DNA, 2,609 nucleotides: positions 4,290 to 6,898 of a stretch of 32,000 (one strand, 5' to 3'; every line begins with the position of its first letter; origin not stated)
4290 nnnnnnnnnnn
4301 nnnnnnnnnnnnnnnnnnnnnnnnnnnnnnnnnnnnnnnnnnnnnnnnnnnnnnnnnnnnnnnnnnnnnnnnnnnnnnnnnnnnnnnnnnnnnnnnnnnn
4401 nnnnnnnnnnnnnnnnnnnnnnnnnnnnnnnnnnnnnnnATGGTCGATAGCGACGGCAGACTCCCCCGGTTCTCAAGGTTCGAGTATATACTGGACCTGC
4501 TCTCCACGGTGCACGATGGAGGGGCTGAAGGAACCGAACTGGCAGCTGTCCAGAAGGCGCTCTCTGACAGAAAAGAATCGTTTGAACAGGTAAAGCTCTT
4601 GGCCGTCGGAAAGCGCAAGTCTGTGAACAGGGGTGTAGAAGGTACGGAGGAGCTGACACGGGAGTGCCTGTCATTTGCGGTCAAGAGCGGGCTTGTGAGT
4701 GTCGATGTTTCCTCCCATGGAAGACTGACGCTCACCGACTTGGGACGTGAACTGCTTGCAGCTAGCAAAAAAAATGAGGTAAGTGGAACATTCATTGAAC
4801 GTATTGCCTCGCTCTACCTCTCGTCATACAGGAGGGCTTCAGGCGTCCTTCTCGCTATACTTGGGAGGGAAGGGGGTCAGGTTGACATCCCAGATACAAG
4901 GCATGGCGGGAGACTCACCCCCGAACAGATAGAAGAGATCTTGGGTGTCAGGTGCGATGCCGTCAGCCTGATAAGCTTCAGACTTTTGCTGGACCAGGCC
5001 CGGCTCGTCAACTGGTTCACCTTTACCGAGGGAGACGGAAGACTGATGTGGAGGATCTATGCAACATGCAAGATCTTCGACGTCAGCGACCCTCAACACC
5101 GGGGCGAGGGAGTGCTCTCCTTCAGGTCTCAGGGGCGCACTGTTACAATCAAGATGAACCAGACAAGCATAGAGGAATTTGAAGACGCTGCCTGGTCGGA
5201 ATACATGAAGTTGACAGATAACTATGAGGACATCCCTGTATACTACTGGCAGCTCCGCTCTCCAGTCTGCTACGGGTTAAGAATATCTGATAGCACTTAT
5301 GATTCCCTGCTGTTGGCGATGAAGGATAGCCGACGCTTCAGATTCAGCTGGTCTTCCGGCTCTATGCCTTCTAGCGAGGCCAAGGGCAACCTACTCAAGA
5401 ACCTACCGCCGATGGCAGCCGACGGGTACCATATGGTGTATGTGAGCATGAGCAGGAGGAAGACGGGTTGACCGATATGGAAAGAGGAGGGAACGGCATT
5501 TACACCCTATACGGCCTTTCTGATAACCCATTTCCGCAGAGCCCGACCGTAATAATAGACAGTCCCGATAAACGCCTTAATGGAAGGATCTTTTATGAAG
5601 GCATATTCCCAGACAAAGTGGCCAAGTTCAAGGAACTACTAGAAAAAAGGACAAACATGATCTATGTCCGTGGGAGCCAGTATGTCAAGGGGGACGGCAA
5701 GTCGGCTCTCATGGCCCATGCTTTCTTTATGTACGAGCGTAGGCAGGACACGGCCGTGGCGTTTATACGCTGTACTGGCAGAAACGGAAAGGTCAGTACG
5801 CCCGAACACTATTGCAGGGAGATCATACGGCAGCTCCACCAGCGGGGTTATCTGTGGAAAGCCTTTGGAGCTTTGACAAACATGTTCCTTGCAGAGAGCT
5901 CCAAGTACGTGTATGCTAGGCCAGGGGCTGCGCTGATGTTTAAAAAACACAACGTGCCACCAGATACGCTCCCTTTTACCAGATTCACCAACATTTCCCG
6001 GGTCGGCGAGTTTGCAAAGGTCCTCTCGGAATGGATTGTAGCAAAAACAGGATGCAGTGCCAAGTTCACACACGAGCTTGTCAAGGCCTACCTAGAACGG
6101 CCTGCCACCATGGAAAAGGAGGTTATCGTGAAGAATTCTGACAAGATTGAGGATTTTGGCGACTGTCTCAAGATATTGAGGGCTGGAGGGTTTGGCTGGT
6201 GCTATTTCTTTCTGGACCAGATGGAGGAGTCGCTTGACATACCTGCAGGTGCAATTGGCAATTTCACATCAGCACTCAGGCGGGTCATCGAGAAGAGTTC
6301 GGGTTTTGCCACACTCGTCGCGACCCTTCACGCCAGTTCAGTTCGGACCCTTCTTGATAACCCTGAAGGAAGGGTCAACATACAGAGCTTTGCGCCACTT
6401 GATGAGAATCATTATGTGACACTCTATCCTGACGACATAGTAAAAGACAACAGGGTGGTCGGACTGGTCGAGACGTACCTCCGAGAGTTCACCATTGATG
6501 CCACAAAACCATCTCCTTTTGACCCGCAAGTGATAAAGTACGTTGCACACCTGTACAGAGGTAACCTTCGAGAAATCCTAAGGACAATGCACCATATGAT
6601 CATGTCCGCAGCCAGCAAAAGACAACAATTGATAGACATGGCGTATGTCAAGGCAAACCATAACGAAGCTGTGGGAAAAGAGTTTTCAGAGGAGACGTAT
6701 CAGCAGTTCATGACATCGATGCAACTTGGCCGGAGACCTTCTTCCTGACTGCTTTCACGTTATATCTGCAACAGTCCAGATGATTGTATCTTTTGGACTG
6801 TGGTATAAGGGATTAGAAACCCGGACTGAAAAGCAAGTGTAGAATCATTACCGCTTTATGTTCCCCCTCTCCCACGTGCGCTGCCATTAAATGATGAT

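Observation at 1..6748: Five-gene coupled operon built around a Rad50/SbcC-type zinc-hook ATPase without Mre11/SbcD: candidate new SMC-family surveillance/defence system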

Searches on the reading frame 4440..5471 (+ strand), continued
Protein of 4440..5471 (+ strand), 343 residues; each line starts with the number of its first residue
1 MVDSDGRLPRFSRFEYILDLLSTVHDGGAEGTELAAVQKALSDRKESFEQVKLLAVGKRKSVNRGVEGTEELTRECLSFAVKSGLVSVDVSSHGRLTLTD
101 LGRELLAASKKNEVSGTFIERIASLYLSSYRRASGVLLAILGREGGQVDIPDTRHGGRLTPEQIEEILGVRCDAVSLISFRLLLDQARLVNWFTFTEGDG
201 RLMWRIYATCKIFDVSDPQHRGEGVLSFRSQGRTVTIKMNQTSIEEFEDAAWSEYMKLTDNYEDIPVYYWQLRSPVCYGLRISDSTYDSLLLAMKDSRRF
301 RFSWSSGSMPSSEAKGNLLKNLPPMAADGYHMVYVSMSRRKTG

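Call 98: fold_search(model_id=the predicted structure, library=viral)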
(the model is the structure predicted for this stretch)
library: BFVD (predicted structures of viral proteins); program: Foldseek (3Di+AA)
matches with E <= 10: 726; with E <= 0.001: 0
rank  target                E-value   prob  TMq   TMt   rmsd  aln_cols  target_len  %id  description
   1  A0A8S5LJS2            2.9e-03  0.89  0.18  0.19  11.0       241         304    9  Uncharacterized protein [Siphoviridae sp. ct3o911]
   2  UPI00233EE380         4.2e-03  0.96  0.17  0.32  10.7       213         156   13  (no name look-up for this kind of identifier)
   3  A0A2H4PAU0            1.3e-02  0.63  0.19  0.21  15.1       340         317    9  (no name in the UniProt tables at hand)
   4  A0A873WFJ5            4.0e-02  0.13  0.12  0.15  18.8       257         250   12  (no name in the UniProt tables at hand)
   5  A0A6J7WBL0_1          5.2e-02  0.11  0.14  0.08  17.2       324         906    9  ART-PolyVal-like domain-containing protein [uncultured Caudovirales phage]
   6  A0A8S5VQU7            5.5e-02  0.41  0.16  0.27  13.8       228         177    8  (no name in the UniProt tables at hand)
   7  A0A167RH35            5.8e-02  0.20  0.17  0.24  18.2       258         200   11  Uncharacterized protein [Powai lake megavirus]
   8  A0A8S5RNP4            5.8e-02  0.15  0.14  0.16  17.5       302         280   10  Uncharacterized protein [virus sp. ctoYX9]
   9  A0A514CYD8            8.0e-02  0.28  0.16  0.22  14.9       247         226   12  (no name in the UniProt tables at hand)
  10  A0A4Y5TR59            8.5e-02  0.14  0.14  0.16  18.3       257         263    9  Uncharacterized protein [Klebsiella phage Marfa]
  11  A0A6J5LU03            9.0e-02  0.28  0.15  0.23  18.5       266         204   13  Transcription regulator TrmB, N-terminal [uncultured Caudovirales phage]
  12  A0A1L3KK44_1          9.0e-02  0.05  0.10  0.04  22.1       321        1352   11  RdRp [Hubei virga-like viurs 8]
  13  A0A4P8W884            1.1e-01  0.11  0.13  0.16  19.2       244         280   10  (no name in the UniProt tables at hand)
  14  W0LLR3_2              1.1e-01  0.06  0.13  0.07  24.0       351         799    8  Genome polyprotein (Fragment) [Dengue virus type 4]
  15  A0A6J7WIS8            1.1e-01  0.98  0.18  0.16   6.8       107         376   18  AAA domain containing protein [uncultured Caudovirales phage]
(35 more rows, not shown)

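Call 101: find_encoding_contigs(protein=P0082, flank=10000, max_places=2)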
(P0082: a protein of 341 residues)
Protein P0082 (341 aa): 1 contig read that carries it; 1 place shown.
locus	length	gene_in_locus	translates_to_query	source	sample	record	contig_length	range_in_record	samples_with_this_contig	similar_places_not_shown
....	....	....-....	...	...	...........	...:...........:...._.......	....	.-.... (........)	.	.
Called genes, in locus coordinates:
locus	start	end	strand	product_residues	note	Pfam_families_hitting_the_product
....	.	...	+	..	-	?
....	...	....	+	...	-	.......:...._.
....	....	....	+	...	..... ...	-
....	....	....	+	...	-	-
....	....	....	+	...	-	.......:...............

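Call 102: find_encoding_contigs(protein=P0090, flank=10000, max_places=2)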
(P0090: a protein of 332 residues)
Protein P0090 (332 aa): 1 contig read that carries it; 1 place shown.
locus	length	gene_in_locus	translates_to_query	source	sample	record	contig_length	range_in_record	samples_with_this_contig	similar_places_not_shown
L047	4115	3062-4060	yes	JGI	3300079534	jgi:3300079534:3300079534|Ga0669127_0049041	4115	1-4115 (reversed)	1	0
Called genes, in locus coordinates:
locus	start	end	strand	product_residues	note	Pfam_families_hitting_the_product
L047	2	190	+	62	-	?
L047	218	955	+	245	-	-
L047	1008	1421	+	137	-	-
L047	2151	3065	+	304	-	PF13289:SIR2_2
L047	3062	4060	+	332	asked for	-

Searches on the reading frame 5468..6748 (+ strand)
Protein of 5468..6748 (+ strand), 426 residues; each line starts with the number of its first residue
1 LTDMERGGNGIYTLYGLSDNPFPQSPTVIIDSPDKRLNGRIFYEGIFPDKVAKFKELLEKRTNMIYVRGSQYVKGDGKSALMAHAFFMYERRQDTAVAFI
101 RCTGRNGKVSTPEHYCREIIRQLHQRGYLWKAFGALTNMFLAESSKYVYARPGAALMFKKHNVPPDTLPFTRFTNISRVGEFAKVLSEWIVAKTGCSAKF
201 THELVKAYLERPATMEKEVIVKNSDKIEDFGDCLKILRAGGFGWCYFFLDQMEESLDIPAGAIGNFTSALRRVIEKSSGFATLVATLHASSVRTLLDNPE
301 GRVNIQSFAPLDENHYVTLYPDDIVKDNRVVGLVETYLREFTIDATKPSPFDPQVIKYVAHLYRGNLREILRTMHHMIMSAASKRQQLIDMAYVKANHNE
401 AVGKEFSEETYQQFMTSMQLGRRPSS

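Call 5: search_protein_families(library=pfam, proteins=[window:5468-6748:+], max_evalue=0.1)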
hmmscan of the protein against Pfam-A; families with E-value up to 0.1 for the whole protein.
window:5468-6748:+ (426 aa): 2 families
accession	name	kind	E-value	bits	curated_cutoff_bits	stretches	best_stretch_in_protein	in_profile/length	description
PF24883.2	NPHP3_N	-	0.0069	17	24.8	0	63-125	23-81/164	Nephrocystin 3, N-terminal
PF25601.1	AAA_lid_14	-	0.047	13.9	27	0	333-400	10-76/87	AAA+ ATPase lid domain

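Call 6: search_protein_families(library=padloc, proteins=[window:5468-6748:+], max_evalue=0.1)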
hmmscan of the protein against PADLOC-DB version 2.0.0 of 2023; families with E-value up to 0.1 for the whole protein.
window:5468-6748:+ (426 aa): 0 families

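Call 7: search_protein_families(library=ncbifam, proteins=[window:5468-6748:+], max_evalue=0.1)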
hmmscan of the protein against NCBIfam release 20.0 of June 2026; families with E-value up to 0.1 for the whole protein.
window:5468-6748:+ (426 aa): 0 families

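Call 20: search_solved_structures(query=A3, max_evalue=10)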
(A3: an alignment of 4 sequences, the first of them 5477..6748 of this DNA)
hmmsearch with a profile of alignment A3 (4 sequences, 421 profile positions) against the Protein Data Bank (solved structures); distinct sequences matched with E-value up to 10: 2.
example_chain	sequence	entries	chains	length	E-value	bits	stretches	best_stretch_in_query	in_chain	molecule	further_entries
3cfz_A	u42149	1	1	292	0.14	14.2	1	145-234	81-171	UPF0100 protein MJ1186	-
6iyi_B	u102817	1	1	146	0.93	11.5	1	180-243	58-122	Beta chain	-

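Call 31: find_homologous_proteins(query=A3, max_evalue=0.001)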
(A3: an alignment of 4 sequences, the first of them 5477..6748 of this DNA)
Query A3 (4 sequences) (423 aa, profile of the alignment): 12 proteins with E <= 0.001 among 6020 candidates.
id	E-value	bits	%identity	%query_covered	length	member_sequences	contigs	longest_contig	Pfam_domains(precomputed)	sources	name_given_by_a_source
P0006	6.8e-253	857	100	100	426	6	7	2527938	-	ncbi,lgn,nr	ncbi:hypothetical protein [Nitrososphaera viennensis]|nr:hypothetical protein [Nitrososphaera vienne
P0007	3.6e-242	822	61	97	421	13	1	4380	-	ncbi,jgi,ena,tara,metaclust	tara:strand:+ start:1605 stop:2870 length:1266 start_codon:yes stop_codon:yes gene_type:complete|met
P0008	2.6e-226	770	49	96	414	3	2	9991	-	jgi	-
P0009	9.5e-154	530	46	95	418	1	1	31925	-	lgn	-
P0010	1.8e-151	523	44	96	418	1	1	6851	-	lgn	-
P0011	1.2e-149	517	45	97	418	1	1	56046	-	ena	-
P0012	2.3e-139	483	43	95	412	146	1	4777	-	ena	-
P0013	2.2e-130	453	42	96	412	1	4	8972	-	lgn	-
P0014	1.2e-95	339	35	95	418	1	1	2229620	-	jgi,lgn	-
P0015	6.7e-91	323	35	95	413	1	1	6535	-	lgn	-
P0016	3.5e-88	314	65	48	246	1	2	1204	-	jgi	jgi:hypothetical protein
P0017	1.9e-80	289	32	97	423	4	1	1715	-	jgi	-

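Call 32: find_encoding_contigs(protein=P0014, flank=10000, max_places=2)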
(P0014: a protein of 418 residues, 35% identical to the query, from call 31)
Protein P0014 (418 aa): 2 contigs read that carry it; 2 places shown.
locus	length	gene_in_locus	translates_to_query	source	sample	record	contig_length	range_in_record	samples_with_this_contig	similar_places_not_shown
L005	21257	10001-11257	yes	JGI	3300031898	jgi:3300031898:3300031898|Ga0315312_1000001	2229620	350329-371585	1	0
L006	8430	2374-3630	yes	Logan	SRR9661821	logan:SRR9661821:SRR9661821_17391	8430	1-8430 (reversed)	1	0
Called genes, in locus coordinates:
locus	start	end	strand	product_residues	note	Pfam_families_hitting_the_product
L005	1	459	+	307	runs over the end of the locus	-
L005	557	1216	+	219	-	-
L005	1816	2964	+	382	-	PF13576:Pentapeptide_3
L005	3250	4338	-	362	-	PF17957:Big_7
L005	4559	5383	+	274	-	PF18865:AbiJ_NTD5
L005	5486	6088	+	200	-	-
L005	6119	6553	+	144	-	-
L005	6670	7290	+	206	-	-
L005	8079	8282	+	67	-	-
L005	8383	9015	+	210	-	-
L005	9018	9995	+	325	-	-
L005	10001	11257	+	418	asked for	-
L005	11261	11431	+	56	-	-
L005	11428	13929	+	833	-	PF02463:SMC_N, PF13476:AAA_23 (weak), PF13304:AAA_21 (faint)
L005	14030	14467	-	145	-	PF13470:PIN_3 (weak)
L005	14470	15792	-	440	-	PF02463:SMC_N, PF11398:DUF2813 (faint), PF13175:AAA_15, PF13476:AAA_23, PF13304:AAA_21, PF13175:AAA_15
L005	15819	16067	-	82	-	-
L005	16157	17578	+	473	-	PF13091:PLDc_2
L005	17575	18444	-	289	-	PF01555:N6_N4_Mtase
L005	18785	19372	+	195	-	-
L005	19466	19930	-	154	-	PF03692:CxxCxxCC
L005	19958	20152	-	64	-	-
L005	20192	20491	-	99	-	PF11746:DUF3303 (weak)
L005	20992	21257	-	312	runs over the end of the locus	PF00294:PfkB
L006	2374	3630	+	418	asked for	-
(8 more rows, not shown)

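Call 33: find_encoding_contigs(protein=P0011, flank=10000, max_places=2)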
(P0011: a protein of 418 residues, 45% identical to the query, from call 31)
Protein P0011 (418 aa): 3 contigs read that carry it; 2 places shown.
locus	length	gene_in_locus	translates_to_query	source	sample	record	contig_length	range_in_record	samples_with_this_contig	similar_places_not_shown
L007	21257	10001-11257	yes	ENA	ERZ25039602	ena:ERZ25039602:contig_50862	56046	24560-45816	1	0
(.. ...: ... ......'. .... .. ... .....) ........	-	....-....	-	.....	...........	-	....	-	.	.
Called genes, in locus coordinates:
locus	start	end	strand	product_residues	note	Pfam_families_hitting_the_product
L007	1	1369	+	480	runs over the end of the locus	PF01420:Methylase_S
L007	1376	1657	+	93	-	PF01863:YgjP-like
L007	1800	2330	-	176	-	-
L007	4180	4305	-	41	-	-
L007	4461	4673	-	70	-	-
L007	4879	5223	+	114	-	-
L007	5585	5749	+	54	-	-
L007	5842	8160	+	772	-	PF02463:SMC_N (faint), PF13304:AAA_21 (faint), PF13476:AAA_23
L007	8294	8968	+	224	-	-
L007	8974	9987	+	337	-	-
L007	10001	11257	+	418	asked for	-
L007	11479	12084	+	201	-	-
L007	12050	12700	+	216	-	-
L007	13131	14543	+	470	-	PF25856:MPN635_N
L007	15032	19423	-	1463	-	PF13195:DUF4011 (weak), PF13086:AAA_11, PF13604:AAA_30 (faint), PF13245:AAA_19 (faint), PF13086:AAA_11 (weak), PF13087:AAA_12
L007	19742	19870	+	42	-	-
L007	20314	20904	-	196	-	PF13358:DDE_3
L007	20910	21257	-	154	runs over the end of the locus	PF13384:HTH_23, PF13518:HTH_28, PF13551:HTH_29 (weak), PF13565:HTH_32, PF13592:HTH_33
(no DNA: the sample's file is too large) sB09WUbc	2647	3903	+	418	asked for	-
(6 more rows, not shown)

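Call 34: find_encoding_contigs(protein=P0009, flank=10000, max_places=2)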
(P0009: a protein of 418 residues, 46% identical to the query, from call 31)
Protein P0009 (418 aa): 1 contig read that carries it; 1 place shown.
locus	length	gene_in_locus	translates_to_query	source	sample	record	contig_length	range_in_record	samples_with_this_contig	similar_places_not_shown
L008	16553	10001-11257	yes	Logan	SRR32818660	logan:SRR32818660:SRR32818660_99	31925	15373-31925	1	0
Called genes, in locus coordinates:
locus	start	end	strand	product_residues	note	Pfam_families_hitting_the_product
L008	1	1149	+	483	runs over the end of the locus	PF13646:HEAT_2 (faint), PF13513:HEAT_EZ (faint)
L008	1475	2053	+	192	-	-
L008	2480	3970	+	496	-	PF12706:Lactamase_B_2, PF07521:RMMBL (faint)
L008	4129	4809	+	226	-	PF01844:HNH, PF14279:HNH_5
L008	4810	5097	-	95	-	-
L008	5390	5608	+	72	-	-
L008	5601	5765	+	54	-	-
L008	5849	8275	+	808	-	PF02463:SMC_N, PF13304:AAA_21 (faint), PF13476:AAA_23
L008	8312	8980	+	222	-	-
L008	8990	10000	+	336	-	-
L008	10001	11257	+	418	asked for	-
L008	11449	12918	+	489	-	PF13646:HEAT_2 (faint)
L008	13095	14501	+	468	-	PF25856:MPN635_N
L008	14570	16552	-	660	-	?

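Call 49: predict_structure(alignment_id=A6)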
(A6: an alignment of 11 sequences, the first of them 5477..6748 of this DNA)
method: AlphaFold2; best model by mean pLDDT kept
length: 423 residues; sequences in the alignment: 11
mean_pLDDT: 87.6   pTM: 0.86
mean pLDDT of the five models: 87.6, 87.6, 86.9, 81.7, 76.1
residues with pLDDT >= 90: 246; 70-90: 149; 50-70: 18; < 50: 10
segments of 3 or more residues with pLDDT < 50: 1-5, 419-423
pLDDT, mean of each block of 10 residues (from residue 1): 57 90 84 87 87 93 78 84 91 93 83 95 95 98 96 94 93 94 98 94 93 81 94 97 94 82 89 92 83 72 74 82 79 93 90 92 88 93 93 91 90 70 31
secondary structure, 60 per line:
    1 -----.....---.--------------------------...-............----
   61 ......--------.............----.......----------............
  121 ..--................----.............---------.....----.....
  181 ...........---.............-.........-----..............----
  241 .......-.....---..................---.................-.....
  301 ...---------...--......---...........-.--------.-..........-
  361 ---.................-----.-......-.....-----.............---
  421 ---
elements in order: H6-10 H45-56 E61-66 H75-87 E92-98 H109-122 H125-140 H145-157 H167-171 H176-191 H195-207 H209-217 H223-236 E241-247 H249-253 H257-274 E278-285 H286-294 H296-303 E313-315 H318-323 H327-337 H350-359 H364-380 H388-393 H395-399 H405-417

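Call 53: fold_search(model_id=the predicted structure, library=pdb)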
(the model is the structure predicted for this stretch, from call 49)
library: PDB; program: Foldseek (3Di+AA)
matches with E <= 10: 871; with E <= 0.001: 15
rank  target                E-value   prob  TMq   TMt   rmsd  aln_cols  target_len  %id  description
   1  9zll_B                1.7e-05  1.00  0.44  0.37  12.6       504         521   11  Complex of N-terminal BrxC walker B, BrxB, and N-termianl PglZ from the Acinetobacter BREX system (released 2026-04-08)
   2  8fcu_Q                5.3e-05  1.00  0.40  0.52   9.3       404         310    9  Cryo-EM structure of Cascade-DNA-TniQ-TnsC complex in type I-B CAST system (released 2023-08-09)
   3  9g0f_A                7.2e-05  1.00  0.40  0.49   9.2       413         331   10  CryoEM structure of PmcTnsC-dsDNA-AMPPNP (released 2025-04-02)
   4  9zdx_C                7.2e-05  1.00  0.40  0.33  13.4       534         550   11  Dimer of ATPase BrxC containing a Walker B mutation and bound to ATP from the Acinetobacter BREX system (released 2026-04-08)
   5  9zll_D                7.9e-05  1.00  0.40  0.32  13.1       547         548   13  Complex of N-terminal BrxC walker B, BrxB, and N-termianl PglZ from the Acinetobacter BREX system (released 2026-04-08)
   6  7jgr_A                1.1e-04  1.00  0.40  0.42  15.3       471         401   11  Structure of Drosophila ORC bound to DNA (84 bp) and Cdc6 (released 2020-09-09)
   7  2qby_A                1.1e-04  1.00  0.37  0.42  10.5       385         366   12  Crystal structure of a heterodimer of Cdc6/Orc1 initiators bound to origin DNA (from S. solfataricus) (released 2007-09-11)
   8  9g0f_B                2.3e-04  1.00  0.40  0.47  10.1       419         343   10  CryoEM structure of PmcTnsC-dsDNA-AMPPNP (released 2025-04-02)
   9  9gmz_A                2.5e-04  1.00  0.41  0.49   9.1       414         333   10  CryoEM structure of PmcTnsC-dsDNA-AMPPNP in complex with PmcTnsAB hook (released 2025-04-02)
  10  1fnn_A                3.1e-04  1.00  0.40  0.44   9.3       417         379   11  CRYSTAL STRUCTURE OF CDC6P FROM PYROBACULUM AEROPHILUM (released 2000-10-04)
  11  8fcv_R                4.3e-04  1.00  0.37  0.44  12.6       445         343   11  Cryo-EM structure of TnsC-TniQ-DNA complex in type I-B CAST system (released 2023-08-09)
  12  9zdx_A                4.7e-04  1.00  0.42  0.34  11.2       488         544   13  Dimer of ATPase BrxC containing a Walker B mutation and bound to ATP from the Acinetobacter BREX system (released 2026-04-08)
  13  8v32_Q                6.4e-04  1.00  0.39  0.51  10.2       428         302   10  TnsD-TnsC-DNA complex (released 2024-10-16)
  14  9ema_D                8.0e-04  1.00  0.37  0.45  13.7       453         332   11  RUVBL1/2 in complex with ATP and CB-6644 inhibitor (released 2024-05-15)
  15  2qen                  9.1e-04  1.00  0.34  0.39  16.0       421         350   14  The walker-type atpase paby2304 of pyrococcus abyssi (released 2008-07-01)
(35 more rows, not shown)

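Call 72: find_related_loci(query=A6, collection=metagenome_contigs, flank=10000)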
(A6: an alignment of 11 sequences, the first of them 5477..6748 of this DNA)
Query A6 (423 aa) in metagenome_contigs; peptide patterns used: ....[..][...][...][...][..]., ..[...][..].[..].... (x = any residue, [..] = any of these).
456 stretches matched a pattern; 16 encode a relative of the query (tblastn E <= 1e-3); 16 distinct loci.
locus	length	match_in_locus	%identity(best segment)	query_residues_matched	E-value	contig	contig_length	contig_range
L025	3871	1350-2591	62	6-416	0e+0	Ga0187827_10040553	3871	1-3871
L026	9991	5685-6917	49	7-412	4e-141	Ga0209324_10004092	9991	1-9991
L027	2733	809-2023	44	9-410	9e-120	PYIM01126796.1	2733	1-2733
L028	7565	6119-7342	43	6-410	1e-114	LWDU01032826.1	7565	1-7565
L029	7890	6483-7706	43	6-410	1e-114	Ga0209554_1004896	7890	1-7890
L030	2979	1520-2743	44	5-410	3e-118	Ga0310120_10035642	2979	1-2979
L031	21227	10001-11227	35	9-411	6e-78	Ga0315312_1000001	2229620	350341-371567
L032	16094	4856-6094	35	9-415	4e-74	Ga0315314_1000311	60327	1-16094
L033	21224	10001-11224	33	9-416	5e-70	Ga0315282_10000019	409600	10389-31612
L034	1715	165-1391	32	3-411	1e-69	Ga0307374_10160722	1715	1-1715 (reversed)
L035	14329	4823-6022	32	9-412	1e-64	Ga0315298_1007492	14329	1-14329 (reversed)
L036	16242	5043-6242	32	9-412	3e-64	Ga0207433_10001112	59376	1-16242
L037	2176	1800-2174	70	6-130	2e-61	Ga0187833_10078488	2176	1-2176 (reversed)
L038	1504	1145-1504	41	9-128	9e-27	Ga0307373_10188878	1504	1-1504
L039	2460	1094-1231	48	9-54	2e-9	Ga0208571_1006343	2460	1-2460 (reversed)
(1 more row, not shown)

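Call 83: search_dna_similar(query=window:5477-6748:+, collection=plasmids, mode=protein, max_evalue=0.001, max_rows=10)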
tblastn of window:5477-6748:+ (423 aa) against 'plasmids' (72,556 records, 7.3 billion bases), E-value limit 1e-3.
No match.

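Call 84: search_dna_similar(query=window:5477-6748:+, collection=phages, mode=protein, max_evalue=0.001, max_rows=10)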
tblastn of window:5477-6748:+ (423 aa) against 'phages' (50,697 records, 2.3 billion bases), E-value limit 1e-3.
No match.
